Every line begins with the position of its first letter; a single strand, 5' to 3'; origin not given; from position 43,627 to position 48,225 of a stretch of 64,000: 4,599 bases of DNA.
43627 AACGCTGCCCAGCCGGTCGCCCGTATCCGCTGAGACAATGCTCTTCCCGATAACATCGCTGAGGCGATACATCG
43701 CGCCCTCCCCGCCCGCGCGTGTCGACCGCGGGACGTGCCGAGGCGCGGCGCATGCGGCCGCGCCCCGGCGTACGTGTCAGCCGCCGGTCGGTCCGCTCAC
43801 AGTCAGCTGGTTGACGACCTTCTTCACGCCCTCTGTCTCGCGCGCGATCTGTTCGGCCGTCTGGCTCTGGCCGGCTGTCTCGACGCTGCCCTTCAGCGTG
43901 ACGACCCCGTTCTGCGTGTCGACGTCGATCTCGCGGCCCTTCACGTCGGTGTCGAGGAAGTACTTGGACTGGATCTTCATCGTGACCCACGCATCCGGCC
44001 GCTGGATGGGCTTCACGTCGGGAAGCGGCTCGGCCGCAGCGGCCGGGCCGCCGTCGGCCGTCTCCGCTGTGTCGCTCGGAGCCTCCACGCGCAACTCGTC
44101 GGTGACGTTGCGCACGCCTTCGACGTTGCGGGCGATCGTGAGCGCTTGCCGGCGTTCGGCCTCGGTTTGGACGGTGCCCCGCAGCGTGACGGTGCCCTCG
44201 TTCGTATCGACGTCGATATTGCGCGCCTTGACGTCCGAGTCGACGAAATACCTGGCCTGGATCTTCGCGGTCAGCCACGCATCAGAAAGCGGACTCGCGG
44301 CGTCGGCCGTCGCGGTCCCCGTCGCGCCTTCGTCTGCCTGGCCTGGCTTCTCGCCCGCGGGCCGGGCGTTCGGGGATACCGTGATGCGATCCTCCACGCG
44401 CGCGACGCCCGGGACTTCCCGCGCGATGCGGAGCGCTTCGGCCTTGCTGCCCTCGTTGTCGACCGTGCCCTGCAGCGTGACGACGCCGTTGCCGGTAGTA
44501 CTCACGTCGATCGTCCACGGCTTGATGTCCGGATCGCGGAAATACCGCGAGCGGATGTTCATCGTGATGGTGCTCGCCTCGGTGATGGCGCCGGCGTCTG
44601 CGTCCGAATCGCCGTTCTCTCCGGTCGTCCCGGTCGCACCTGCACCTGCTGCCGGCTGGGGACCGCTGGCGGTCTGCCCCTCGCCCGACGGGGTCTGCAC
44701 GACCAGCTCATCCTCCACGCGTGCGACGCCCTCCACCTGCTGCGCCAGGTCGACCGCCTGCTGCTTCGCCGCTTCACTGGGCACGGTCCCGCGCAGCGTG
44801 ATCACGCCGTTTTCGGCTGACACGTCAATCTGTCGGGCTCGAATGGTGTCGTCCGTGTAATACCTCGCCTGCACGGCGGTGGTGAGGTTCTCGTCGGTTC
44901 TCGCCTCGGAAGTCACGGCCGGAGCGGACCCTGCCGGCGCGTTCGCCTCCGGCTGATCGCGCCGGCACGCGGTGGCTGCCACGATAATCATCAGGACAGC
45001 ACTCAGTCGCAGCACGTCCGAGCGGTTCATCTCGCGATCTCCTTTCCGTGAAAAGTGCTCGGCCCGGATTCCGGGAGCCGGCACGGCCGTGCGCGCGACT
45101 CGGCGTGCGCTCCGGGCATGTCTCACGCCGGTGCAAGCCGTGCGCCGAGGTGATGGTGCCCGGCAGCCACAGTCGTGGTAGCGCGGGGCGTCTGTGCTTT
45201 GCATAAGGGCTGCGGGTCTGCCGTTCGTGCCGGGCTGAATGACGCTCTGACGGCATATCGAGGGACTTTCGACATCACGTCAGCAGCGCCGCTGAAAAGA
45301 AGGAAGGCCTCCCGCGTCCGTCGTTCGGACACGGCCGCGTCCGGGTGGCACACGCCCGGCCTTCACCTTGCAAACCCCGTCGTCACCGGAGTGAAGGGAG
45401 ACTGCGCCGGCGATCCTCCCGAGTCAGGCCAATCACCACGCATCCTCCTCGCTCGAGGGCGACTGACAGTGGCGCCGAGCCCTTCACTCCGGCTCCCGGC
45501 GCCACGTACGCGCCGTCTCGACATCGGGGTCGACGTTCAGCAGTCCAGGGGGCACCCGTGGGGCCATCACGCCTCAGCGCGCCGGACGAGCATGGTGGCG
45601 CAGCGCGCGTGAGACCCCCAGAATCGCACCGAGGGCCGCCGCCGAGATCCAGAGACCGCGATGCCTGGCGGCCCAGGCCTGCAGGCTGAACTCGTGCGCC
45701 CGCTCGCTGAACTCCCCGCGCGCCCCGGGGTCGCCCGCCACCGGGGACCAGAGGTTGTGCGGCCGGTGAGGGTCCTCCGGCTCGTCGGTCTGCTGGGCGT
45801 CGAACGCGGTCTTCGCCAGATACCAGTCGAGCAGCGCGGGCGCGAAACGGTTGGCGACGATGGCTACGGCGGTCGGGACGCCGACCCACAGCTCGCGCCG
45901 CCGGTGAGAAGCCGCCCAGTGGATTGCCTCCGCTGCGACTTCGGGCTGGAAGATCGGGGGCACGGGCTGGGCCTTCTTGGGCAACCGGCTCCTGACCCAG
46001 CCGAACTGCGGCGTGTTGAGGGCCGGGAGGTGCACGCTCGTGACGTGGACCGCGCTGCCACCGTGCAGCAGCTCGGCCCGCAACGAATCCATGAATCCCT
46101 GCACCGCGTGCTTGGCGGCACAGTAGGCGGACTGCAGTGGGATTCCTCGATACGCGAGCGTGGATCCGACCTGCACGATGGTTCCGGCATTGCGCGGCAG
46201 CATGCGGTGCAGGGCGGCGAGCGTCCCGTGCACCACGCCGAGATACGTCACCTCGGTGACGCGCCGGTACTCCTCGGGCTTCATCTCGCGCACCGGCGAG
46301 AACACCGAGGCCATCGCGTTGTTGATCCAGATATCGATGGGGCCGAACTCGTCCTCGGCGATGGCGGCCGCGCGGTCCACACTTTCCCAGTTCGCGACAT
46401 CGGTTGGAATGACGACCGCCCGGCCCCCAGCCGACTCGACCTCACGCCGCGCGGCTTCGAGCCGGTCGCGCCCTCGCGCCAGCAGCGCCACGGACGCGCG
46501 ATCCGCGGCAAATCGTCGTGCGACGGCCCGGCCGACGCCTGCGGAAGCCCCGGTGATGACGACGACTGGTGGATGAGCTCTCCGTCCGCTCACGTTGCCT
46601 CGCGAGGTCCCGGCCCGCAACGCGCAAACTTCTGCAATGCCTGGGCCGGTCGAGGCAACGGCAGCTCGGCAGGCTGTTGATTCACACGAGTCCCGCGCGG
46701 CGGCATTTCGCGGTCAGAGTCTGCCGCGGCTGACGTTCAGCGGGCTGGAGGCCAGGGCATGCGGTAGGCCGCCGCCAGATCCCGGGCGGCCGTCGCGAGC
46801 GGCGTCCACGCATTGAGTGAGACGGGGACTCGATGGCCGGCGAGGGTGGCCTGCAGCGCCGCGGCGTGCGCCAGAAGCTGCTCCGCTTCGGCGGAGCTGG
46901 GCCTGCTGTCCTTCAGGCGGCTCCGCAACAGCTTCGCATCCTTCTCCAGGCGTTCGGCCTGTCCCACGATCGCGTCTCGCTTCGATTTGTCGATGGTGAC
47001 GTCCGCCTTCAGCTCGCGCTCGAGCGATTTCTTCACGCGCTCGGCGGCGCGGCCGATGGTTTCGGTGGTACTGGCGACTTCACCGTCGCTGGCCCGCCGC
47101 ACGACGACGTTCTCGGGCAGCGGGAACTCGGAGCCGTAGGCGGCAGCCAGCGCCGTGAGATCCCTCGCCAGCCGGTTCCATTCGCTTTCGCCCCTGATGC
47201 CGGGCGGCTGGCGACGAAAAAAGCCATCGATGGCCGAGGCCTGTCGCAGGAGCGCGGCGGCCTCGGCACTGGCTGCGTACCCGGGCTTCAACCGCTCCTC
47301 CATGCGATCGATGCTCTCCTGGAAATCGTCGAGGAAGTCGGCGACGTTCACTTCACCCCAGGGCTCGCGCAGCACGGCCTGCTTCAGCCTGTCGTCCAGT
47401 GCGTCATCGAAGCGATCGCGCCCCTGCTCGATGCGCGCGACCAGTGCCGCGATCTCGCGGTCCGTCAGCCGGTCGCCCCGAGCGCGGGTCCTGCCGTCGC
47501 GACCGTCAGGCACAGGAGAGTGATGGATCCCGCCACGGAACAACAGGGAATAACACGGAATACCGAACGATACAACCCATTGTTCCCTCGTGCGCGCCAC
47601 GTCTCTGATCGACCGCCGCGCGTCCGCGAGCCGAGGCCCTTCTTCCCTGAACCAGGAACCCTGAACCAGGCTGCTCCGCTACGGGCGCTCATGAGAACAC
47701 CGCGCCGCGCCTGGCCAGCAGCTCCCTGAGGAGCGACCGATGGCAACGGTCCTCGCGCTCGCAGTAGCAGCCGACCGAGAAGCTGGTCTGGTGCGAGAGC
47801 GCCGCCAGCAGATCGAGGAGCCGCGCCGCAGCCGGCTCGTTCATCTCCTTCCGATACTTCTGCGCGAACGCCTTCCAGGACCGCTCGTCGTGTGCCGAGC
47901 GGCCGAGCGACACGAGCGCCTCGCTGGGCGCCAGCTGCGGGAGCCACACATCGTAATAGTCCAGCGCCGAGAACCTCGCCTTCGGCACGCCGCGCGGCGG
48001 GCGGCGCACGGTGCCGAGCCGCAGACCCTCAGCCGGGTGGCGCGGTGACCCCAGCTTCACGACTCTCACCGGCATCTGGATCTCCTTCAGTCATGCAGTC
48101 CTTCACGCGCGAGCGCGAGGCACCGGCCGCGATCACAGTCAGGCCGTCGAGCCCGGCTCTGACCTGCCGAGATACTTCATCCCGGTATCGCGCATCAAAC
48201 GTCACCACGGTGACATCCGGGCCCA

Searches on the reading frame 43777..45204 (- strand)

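Call 54: search_protein_families(library=pfam, proteins=[window:43777-45204:-], max_evalue=0.001)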
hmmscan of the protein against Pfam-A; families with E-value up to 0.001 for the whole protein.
window:43777-45204:- (475 aa): 2 families
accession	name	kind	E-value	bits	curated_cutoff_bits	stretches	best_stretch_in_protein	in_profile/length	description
PF04972.22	BON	-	1.5e-74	246.7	27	4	307-374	1-68/69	BON domain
PF21937.1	Yop-YscD_ppl_2nd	-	3.5e-09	36.7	27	0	127-166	23-63/67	YscD/CdsD-like Bon-like domain 2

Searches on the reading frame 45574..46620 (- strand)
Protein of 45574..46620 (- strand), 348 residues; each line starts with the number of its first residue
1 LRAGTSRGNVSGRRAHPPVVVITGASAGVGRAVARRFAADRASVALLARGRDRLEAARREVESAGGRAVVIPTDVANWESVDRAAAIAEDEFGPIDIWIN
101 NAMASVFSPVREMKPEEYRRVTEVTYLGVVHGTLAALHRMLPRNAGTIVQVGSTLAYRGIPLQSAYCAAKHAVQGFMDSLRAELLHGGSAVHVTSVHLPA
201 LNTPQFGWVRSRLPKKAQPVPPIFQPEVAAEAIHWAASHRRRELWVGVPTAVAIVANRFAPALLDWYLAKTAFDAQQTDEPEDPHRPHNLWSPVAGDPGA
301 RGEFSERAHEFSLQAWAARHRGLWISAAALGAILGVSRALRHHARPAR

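Call 54: search_protein_families(library=pfam, proteins=[window:45574-46620:-], max_evalue=0.001)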
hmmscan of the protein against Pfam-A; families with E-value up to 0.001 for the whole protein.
window:45574-46620:- (348 aa): 3 families
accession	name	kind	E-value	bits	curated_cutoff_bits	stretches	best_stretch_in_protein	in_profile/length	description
PF00106.31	adh_short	-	1.4e-44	152.4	26.6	1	19-205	2-186/195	short chain dehydrogenase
PF13561.12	adh_short_C2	-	8.7e-28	97.9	27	1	24-210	1-185/236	Enoyl-(Acyl carrier protein) reductase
PF08659.16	KR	-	3e-16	60.3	22.6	1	20-187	3-170/180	KR domain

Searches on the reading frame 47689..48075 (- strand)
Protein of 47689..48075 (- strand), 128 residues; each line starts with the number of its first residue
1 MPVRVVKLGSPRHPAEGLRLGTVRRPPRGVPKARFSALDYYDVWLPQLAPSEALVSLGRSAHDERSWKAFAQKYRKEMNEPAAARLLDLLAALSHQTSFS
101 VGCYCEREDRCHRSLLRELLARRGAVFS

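Call 54: search_protein_families(library=pfam, proteins=[window:47689-48075:-], max_evalue=0.001)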
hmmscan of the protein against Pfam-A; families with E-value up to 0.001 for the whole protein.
window:47689-48075:- (128 aa): 3 families
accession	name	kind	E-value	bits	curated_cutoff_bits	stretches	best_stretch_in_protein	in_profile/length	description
PF22751.1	DUF488-N3a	-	3.6e-45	153.5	27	1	3-124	1-118/118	Active DUF488-N3 subclade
PF04343.18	DUF488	-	3.5e-15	57.1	22.2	1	23-120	20-121/121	Domain of unknown function DUF488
PF22752.1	DUF488-N3i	-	4.6e-08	34.1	27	1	11-121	10-112/131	Inactive DUF488-N3 subclade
